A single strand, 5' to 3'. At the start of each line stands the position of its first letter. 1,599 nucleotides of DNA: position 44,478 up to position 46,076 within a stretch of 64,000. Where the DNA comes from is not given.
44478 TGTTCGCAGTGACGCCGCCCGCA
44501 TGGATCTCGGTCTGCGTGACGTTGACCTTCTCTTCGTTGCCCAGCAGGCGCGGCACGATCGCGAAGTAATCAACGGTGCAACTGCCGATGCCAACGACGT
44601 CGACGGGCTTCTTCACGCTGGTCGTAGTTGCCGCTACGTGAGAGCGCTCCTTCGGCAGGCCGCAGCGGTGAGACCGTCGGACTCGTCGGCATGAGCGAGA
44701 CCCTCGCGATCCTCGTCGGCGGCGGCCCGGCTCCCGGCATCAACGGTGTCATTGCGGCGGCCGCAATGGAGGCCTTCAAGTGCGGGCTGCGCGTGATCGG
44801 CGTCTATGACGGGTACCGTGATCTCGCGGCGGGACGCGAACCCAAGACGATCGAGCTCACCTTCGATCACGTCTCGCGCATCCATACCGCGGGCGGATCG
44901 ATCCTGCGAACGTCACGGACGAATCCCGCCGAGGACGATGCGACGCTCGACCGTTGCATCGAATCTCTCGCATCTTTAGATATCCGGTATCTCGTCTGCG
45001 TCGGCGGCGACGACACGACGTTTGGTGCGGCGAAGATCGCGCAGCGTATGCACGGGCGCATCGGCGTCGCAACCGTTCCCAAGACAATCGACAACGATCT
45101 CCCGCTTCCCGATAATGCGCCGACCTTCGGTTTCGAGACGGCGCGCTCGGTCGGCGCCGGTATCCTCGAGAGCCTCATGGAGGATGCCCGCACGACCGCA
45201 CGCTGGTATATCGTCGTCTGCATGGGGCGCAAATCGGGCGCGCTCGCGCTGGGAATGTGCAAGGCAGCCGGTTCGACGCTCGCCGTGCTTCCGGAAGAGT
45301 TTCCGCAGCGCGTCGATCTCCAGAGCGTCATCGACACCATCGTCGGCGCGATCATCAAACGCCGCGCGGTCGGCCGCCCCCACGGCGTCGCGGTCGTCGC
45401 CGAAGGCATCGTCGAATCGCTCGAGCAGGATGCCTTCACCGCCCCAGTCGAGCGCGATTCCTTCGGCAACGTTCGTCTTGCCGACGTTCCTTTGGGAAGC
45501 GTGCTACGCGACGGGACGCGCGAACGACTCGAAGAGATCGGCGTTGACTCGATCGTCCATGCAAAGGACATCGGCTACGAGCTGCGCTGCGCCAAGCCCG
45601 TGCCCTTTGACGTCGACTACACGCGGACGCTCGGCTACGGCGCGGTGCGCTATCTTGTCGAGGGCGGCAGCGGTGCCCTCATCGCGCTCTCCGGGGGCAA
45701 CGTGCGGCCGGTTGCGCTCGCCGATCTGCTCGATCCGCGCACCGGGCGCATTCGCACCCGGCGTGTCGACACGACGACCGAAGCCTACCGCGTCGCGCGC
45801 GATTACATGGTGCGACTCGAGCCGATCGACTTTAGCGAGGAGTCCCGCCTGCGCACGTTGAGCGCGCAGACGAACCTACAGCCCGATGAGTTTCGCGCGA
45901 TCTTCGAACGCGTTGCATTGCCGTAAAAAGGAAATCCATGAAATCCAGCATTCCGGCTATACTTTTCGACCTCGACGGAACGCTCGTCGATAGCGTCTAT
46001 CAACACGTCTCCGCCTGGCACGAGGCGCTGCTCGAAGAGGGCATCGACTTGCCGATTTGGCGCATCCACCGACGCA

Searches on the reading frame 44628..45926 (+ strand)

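Call 61: search_protein_families(library=pfam, proteins=[window:44628-45926:+], max_evalue=0.00001)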
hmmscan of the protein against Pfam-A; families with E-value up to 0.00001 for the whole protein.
window:44628-45926:+ (432 aa): 1 family
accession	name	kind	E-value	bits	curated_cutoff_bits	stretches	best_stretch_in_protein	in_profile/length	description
PF00365.25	PFK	-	1e-49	169.9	30.9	1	26-342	2-276/277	Phosphofructokinase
